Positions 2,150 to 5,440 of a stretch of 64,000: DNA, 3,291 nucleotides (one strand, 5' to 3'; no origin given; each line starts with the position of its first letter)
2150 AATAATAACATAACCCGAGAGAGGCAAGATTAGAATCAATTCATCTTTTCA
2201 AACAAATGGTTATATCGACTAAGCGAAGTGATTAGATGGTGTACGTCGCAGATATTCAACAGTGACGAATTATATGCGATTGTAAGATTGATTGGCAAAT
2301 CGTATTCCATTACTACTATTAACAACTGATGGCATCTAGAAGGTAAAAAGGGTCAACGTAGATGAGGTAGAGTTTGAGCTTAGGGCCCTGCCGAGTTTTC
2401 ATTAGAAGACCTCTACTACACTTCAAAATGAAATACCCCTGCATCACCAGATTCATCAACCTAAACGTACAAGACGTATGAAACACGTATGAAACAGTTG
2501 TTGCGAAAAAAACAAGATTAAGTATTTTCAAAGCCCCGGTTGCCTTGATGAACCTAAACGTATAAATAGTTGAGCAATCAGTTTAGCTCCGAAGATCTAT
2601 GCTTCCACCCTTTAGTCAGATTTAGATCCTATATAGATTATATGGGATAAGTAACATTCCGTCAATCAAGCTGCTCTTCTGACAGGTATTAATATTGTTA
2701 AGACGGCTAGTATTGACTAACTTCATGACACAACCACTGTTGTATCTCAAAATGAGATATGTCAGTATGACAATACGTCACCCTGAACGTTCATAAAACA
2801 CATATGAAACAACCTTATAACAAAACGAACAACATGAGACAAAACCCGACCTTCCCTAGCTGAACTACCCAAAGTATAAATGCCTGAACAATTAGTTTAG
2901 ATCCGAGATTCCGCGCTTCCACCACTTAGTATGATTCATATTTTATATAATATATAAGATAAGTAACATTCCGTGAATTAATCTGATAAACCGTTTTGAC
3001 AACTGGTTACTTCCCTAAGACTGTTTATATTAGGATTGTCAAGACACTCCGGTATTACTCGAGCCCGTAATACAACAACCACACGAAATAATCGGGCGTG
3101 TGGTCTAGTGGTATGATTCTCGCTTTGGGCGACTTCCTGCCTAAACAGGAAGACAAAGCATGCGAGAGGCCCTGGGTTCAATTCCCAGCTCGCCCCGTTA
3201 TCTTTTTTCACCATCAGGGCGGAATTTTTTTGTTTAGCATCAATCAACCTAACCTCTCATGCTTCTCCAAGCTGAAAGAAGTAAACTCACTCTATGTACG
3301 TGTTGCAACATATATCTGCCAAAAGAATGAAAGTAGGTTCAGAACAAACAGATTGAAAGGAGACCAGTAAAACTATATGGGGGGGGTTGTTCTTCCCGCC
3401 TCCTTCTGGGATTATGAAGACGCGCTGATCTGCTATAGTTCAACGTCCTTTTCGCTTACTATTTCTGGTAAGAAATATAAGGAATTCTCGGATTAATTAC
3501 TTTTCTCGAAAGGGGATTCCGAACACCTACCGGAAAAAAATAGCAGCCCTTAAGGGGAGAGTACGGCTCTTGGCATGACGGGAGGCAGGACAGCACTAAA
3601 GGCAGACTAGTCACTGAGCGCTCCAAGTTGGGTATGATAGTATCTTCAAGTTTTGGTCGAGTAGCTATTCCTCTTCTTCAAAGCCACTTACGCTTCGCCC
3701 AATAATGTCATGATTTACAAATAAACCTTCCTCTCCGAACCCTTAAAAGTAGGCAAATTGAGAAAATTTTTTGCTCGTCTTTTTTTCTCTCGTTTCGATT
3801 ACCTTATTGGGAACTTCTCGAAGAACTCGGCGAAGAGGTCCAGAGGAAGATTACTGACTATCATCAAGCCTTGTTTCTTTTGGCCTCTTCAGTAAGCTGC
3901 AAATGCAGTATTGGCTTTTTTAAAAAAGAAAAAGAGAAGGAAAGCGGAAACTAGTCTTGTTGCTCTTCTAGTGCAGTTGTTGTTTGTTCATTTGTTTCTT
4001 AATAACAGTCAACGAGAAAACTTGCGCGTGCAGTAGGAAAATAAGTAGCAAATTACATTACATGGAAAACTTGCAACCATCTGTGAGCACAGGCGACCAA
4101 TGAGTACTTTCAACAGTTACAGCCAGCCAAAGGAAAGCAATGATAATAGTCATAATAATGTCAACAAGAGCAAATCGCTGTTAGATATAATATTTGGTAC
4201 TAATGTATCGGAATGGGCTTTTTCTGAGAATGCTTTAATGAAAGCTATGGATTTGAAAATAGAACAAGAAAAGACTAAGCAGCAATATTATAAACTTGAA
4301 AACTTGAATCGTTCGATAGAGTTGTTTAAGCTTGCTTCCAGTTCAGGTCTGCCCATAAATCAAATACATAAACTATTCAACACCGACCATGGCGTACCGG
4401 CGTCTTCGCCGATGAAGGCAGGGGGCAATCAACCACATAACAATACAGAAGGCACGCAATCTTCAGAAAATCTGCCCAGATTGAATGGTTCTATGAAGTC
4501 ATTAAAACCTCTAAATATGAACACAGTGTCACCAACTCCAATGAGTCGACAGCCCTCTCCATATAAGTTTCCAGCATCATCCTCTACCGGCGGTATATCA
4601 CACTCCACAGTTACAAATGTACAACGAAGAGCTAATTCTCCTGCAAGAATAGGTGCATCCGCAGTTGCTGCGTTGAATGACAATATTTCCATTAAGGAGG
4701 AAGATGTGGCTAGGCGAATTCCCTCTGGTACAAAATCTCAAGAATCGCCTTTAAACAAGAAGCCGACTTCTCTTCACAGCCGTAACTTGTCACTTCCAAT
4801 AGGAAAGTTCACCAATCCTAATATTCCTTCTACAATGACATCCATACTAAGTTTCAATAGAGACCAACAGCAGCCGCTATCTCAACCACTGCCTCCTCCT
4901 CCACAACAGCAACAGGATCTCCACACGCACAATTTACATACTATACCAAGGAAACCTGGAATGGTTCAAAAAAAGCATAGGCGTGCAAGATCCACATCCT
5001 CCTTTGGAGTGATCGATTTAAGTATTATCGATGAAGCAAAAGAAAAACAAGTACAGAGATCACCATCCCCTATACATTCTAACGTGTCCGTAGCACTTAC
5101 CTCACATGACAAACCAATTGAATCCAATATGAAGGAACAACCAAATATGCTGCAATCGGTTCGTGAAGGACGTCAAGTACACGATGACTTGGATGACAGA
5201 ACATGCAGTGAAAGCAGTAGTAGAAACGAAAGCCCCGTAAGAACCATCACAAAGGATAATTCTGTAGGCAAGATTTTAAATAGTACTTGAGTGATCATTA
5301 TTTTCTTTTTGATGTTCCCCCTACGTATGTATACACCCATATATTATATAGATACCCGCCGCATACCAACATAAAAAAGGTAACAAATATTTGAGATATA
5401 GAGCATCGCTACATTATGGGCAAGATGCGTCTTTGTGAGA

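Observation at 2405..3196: Two sigma insertions at the identical Ty3 target position upstream of tP(UGG)N1.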

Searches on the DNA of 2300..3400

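Call 3: search_rna_families(source=window, start=2300, end=3400, threshold=evalue, max_evalue=1, show_alignments=2)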
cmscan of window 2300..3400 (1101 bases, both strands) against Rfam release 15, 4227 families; matches with E-value up to 1: 1.
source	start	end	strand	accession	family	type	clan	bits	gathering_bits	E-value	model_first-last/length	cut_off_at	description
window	3094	3196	+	RF00005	tRNA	Gene; tRNA;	CL00001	48.7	29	4e-09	1-71/71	no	tRNA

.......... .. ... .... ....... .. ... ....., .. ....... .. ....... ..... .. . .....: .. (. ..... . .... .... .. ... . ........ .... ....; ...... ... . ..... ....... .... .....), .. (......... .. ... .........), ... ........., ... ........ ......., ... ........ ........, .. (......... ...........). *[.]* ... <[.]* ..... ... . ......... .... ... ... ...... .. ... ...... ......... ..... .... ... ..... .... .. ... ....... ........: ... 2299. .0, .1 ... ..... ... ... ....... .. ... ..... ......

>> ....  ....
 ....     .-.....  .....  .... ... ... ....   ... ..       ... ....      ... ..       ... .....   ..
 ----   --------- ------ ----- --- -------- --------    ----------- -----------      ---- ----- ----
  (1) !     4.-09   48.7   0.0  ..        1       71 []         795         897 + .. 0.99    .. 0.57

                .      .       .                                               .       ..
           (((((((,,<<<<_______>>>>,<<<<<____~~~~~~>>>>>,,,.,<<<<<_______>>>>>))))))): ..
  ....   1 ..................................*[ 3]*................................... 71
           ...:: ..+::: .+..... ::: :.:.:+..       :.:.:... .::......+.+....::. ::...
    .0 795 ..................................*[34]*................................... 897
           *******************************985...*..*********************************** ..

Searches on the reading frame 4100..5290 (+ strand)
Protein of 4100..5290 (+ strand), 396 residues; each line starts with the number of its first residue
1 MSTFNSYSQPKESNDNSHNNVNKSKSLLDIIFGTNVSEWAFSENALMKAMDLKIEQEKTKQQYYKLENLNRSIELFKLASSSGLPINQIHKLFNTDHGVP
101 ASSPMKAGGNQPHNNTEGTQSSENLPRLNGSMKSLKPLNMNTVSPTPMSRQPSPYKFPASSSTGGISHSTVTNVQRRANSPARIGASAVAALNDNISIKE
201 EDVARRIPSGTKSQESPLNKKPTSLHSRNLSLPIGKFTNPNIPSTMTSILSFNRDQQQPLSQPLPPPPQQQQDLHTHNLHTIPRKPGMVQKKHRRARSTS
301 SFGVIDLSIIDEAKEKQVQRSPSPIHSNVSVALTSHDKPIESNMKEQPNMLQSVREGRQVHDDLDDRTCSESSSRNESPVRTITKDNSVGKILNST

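Call 14: find_encoding_contigs(protein=window:4100-5290:+, flank=3000, max_places=10)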
Protein window:4100-5290:+ (396 aa): 25 contigs read that carry it; 10 places shown.
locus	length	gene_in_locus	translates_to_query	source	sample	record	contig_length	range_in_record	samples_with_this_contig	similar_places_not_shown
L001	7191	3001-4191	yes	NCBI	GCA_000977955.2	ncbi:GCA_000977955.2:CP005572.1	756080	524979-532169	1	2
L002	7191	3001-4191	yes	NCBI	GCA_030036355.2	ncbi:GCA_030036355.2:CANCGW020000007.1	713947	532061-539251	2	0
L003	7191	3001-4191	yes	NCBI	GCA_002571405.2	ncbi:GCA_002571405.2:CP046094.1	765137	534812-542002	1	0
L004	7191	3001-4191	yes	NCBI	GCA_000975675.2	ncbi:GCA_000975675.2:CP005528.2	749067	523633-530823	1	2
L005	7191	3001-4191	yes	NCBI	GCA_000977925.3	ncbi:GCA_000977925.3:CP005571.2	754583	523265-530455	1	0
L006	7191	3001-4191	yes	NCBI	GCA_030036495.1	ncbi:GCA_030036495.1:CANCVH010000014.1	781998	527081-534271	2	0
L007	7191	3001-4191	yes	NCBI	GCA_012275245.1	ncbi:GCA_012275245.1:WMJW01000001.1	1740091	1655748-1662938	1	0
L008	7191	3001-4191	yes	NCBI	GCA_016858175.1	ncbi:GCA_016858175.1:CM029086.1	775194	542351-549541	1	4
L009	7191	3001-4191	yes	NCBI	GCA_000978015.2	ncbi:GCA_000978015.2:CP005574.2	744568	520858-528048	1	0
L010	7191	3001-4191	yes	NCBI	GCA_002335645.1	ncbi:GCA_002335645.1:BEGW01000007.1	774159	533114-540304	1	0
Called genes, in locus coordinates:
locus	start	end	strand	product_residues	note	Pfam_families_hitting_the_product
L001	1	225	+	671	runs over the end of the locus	PF17900:Peptidase_M1_N, PF01433:Peptidase_M1, PF09127:Leuk-A4-hydro_C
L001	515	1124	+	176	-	PF03208:PRA1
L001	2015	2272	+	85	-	-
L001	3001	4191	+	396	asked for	PF10846:DUF2722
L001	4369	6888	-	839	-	PF06419:COG6_N, PF20653:COG6_C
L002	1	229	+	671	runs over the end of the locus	PF17900:Peptidase_M1_N, PF01433:Peptidase_M1, PF09127:Leuk-A4-hydro_C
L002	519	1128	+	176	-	PF03208:PRA1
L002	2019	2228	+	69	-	-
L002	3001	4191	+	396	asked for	PF10846:DUF2722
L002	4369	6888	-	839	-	PF06419:COG6_N, PF20653:COG6_C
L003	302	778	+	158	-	PF03208:PRA1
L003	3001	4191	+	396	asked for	PF10846:DUF2722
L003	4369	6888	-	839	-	PF06419:COG6_N, PF20653:COG6_C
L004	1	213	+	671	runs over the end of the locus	PF17900:Peptidase_M1_N, PF01433:Peptidase_M1, PF09127:Leuk-A4-hydro_C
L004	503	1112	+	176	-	PF03208:PRA1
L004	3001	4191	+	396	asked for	PF10846:DUF2722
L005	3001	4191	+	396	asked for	PF10846:DUF2722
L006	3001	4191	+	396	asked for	PF10846:DUF2722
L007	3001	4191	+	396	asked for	PF10846:DUF2722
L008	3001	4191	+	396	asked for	PF10846:DUF2722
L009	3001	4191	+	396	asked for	PF10846:DUF2722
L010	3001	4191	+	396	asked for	PF10846:DUF2722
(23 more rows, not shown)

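Call 16: find_homologous_proteins(query=window:4100-5287:+, max_evalue=1e-20)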
Query window:4100-5287:+ (396 aa): 53 proteins with E <= 1e-20 among 2557 candidates.
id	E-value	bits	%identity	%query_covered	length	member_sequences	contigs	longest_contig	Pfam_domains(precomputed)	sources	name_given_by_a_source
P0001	7.8e-251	850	99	100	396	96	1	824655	PF10846.14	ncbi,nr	ncbi:CRE_collapsed_G0047630.mRNA.1.CDS.1 [Saccharomyces cerevisiae]|nr:CRE_collapsed_G0047630.mRNA.1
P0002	1.0e-229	780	91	100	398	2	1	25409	PF10846.14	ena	-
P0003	1.0e-189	649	78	100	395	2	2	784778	PF10846.14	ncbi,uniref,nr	ncbi:hypothetical protein SKDZ_14G2790 [Saccharomyces kudriavzevii ZP591]|uniref:Bop3p n=1 Tax=Sacch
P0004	5.7e-184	630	77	100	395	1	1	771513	PF10846.14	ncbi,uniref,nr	ncbi:bop3p [Saccharomyces arboricola H-6]|uniref:Bop3p n=1 Tax=Saccharomyces arboricola (strain H-6 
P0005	1.5e-182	625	75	100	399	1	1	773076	PF10846.14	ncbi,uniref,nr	ncbi:hypothetical protein SUVZ_14G2770 [Saccharomyces uvarum]|uniref:Bop3p n=1 Tax=Saccharomyces uva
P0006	2.1e-180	618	76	100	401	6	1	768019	PF10846.14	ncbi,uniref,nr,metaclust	ncbi:Bop3p [Saccharomyces eubayanus]|uniref:Bop3p n=1 Tax=Saccharomyces eubayanus TaxID=1080349 RepI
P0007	1.1e-176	606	74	100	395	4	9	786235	PF10846.14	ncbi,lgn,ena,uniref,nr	ncbi:hypothetical protein N7582_004924 [Saccharomyces uvarum]|uniref:Bop3p n=1 Tax=Saccharomyces uva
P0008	4.6e-65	239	42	94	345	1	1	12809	PF10846.14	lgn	-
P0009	7.8e-65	238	42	94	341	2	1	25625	PF10846.14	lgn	-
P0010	1.1e-59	221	41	100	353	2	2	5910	PF10846.14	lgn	-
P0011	2.8e-57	213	40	93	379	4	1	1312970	PF10846.14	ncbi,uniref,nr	ncbi:hypothetical protein HG535_0D02210 [Zygotorulaspora mrakii]|uniref:Uncharacterized protein n=1 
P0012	4.2e-52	196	40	94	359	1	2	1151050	PF10846.14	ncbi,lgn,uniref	ncbi:Protein BOP3 [Nakaseomyces bracarensis]|uniref:Protein BOP3 n=1 Tax=Nakaseomyces bracarensis Ta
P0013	4.0e-49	186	38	95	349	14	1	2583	PF10846.14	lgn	-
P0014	4.2e-49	186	38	96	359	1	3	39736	PF10846.14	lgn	-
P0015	1.2e-48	185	39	96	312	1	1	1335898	PF10846.14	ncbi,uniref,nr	ncbi:hypothetical protein HG537_0B03260 [Torulaspora globosa]|uniref:Uncharacterized protein n=1 Tax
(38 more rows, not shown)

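Call 17: find_encoding_contigs(protein=P0002, flank=3500, max_places=4)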
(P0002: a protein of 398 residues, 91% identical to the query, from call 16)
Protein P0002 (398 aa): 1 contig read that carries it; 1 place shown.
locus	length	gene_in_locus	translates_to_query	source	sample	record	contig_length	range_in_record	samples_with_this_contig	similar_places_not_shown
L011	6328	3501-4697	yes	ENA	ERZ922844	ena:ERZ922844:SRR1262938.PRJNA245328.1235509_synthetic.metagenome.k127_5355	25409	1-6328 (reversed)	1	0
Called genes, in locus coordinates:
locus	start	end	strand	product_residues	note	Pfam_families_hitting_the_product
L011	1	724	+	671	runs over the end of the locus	PF17900:Peptidase_M1_N, PF01433:Peptidase_M1, PF09127:Leuk-A4-hydro_C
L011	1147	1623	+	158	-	PF03208:PRA1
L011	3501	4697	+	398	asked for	PF10846:DUF2722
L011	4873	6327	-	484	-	?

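Call 18: find_encoding_contigs(protein=P0003, flank=3500, max_places=2)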
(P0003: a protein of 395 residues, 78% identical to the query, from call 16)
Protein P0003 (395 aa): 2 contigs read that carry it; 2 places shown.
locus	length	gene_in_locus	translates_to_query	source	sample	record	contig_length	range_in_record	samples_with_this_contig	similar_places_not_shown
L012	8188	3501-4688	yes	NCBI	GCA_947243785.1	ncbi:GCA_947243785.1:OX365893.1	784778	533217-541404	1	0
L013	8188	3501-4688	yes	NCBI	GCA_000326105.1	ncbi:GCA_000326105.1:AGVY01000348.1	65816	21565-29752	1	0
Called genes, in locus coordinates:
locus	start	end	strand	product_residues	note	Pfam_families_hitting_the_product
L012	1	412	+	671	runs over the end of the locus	PF17900:Peptidase_M1_N, PF01433:Peptidase_M1, PF09127:Leuk-A4-hydro_C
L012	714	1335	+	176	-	PF03208:PRA1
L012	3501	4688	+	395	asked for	PF10846:DUF2722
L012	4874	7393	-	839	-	PF06419:COG6_N, PF20653:COG6_C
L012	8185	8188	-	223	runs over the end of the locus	PF00484:Pro_CA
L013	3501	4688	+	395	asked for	PF10846:DUF2722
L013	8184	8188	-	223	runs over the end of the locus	PF00484:Pro_CA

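Call 19: find_encoding_contigs(protein=P0004, flank=3500, max_places=2)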
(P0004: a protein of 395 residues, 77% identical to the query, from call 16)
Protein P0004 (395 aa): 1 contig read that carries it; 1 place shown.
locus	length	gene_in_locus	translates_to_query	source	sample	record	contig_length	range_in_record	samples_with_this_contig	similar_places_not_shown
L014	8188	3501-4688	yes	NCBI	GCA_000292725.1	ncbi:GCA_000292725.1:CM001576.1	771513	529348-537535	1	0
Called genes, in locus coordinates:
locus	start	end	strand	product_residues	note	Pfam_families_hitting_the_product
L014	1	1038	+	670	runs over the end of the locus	PF17900:Peptidase_M1_N, PF01433:Peptidase_M1, PF09127:Leuk-A4-hydro_C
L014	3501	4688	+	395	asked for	PF10846:DUF2722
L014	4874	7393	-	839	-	PF06419:COG6_N, PF20653:COG6_C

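Call 22: list_cluster_members(proteins=[P0002, P0001])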
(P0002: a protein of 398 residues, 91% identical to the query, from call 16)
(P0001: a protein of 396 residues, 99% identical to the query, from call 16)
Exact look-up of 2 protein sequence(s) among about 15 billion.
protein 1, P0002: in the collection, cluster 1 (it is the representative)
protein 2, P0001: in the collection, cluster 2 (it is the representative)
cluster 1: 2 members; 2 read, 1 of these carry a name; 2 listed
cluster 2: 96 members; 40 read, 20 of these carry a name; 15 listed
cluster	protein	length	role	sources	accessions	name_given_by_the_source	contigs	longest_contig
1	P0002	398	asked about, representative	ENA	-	-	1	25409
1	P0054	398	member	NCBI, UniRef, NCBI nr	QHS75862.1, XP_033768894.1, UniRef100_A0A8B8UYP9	Bop3p [Saccharomyces paradoxus] | Bop3p n=1 Tax=Saccharomyces paradoxus TaxID=27291 RepID=A0A8B8UYP9_SACPA | Bop3 [Saccharomyces paradoxus]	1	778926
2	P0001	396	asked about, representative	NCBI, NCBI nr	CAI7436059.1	CRE_collapsed_G0047630.mRNA.1.CDS.1 [Saccharomyces cerevisiae]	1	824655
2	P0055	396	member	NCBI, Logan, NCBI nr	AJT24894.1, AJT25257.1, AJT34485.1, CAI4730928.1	Bop3p [Saccharomyces cerevisiae YJM1388]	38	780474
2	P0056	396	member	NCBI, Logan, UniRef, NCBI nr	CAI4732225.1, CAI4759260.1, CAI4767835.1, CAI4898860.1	CLL_collapsed_G0046720.mRNA.1.CDS.1 [Saccharomyces cerevisiae] | K7_Bop3p n=1 Tax=Saccharomyces cerevisiae (strain Kyokai no. 7 / NBRC 101557) ... | ADQ_G0046130.mRNA.1.CDS.1 [Saccharomyces cerevisiae]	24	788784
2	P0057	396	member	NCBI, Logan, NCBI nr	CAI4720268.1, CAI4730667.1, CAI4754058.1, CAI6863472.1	CPA_1a_G0046730.mRNA.1.CDS.1 [Saccharomyces cerevisiae]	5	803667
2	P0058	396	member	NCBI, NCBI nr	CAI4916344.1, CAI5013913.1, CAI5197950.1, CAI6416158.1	ANL_collapsed_G0047020.mRNA.1.CDS.1 [Saccharomyces cerevisiae] | ANL_HP_G0191460.mRNA.1.CDS.1 [Saccharomyces cerevisiae]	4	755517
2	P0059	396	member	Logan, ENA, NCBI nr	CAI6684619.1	CIH_HP1_G0045900.mRNA.1.CDS.1 [Saccharomyces cerevisiae]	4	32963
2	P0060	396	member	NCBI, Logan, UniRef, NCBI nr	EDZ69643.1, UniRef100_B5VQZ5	YNL042Wp-like protein [Saccharomyces cerevisiae AWRI1631] | YNL042Wp-like protein n=1 Tax=Saccharomyces cerevisiae (strain AWRI1631) TaxID=545124 ...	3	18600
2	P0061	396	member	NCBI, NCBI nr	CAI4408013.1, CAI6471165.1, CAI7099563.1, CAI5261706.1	BAF_collapsed_G0027930.mRNA.1.CDS.1 [Saccharomyces cerevisiae] | BAF_HP2_G0027280.mRNA.1.CDS.1 [Saccharomyces cerevisiae]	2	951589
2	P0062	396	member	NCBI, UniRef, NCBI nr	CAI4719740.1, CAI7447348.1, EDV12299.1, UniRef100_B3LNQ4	conserved hypothetical protein [Saccharomyces cerevisiae RM11-1a] | Protein BOP3 n=1 Tax=Saccharomyces cerevisiae (strain RM11-1a) TaxID=285006 ...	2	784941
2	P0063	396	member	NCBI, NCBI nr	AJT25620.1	Bop3p [Saccharomyces cerevisiae YJM1399]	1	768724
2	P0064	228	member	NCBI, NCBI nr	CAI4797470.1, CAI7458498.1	CBM_collapsed_G0049660.mRNA.1.CDS.1 [Saccharomyces cerevisiae]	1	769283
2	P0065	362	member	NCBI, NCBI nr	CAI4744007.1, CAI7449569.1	CIH_collapsed_G0047020.mRNA.1.CDS.1 [Saccharomyces cerevisiae]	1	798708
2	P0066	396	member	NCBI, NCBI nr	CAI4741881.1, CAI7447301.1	CDG_1a_G0046530.mRNA.1.CDS.1 [Saccharomyces cerevisiae]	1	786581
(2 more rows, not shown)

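Call 23: find_encoding_contigs(protein=P0006, flank=3500, max_places=1)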
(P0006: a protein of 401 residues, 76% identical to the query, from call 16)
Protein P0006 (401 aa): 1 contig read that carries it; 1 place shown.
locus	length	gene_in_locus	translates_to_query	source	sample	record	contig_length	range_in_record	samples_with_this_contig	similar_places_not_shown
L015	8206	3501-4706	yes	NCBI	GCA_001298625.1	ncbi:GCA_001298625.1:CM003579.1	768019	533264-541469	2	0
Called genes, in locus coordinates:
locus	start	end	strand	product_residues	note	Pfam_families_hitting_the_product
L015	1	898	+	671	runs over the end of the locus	PF17900:Peptidase_M1_N, PF01433:Peptidase_M1, PF09127:Leuk-A4-hydro_C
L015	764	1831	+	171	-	PF03208:PRA1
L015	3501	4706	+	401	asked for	PF10846:DUF2722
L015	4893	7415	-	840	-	PF06419:COG6_N, PF20653:COG6_C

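Call 24: find_encoding_contigs(protein=P0005, flank=3500, max_places=1)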
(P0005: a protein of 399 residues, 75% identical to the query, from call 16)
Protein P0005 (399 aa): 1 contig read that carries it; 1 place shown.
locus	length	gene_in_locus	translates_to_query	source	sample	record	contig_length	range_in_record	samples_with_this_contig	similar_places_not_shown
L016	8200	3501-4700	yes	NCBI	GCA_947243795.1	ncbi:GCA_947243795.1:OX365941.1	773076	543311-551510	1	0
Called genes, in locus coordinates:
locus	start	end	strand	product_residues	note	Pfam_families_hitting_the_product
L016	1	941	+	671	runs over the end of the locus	PF17900:Peptidase_M1_N, PF01433:Peptidase_M1, PF09127:Leuk-A4-hydro_C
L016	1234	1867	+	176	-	PF03208:PRA1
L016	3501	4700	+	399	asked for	PF10846:DUF2722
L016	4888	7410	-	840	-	PF06419:COG6_N, PF20653:COG6_C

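Call 25: find_encoding_contigs(protein=P0054, flank=3500, max_places=3)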
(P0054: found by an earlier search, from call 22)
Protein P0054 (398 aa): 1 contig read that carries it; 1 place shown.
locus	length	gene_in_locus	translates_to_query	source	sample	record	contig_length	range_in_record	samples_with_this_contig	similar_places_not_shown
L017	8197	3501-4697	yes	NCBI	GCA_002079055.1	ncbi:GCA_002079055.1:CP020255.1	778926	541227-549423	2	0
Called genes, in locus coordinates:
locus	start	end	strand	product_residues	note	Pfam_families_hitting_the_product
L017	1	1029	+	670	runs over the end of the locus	PF17900:Peptidase_M1_N, PF01433:Peptidase_M1, PF09127:Leuk-A4-hydro_C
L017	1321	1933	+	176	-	PF03208:PRA1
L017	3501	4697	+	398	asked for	PF10846:DUF2722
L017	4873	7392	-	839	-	PF06419:COG6_N, PF20653:COG6_C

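Call 45: find_encoding_contigs(protein=P0061, flank=2500, max_places=4)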
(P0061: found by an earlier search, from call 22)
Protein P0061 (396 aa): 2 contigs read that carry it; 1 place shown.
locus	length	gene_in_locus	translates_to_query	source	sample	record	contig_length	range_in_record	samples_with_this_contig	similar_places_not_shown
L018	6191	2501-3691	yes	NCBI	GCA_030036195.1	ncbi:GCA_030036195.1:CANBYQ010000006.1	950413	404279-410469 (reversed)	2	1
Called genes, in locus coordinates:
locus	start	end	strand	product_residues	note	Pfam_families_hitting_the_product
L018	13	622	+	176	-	PF03208:PRA1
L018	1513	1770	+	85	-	-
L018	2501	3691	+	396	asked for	PF10846:DUF2722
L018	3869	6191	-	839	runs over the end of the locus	PF06419:COG6_N, PF20653:COG6_C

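Call 46: find_encoding_contigs(protein=P0056, flank=2500, max_places=8)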
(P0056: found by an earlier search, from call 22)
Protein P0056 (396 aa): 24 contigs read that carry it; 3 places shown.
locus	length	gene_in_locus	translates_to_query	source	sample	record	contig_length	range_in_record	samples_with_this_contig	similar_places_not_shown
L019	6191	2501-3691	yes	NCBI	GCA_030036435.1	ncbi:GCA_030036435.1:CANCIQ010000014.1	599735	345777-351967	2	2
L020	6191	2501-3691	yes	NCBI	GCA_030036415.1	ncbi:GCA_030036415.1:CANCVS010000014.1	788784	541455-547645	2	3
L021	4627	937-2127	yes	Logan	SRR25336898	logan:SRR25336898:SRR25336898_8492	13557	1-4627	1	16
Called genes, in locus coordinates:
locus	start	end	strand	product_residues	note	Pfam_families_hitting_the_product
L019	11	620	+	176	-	PF03208:PRA1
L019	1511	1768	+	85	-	-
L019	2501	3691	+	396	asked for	PF10846:DUF2722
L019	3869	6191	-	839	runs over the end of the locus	PF06419:COG6_N, PF20653:COG6_C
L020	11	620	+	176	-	PF03208:PRA1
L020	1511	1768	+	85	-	-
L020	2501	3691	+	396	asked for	PF10846:DUF2722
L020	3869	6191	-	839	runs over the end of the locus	PF06419:COG6_N, PF20653:COG6_C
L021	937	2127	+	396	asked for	PF10846:DUF2722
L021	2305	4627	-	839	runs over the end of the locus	PF06419:COG6_N, PF20653:COG6_C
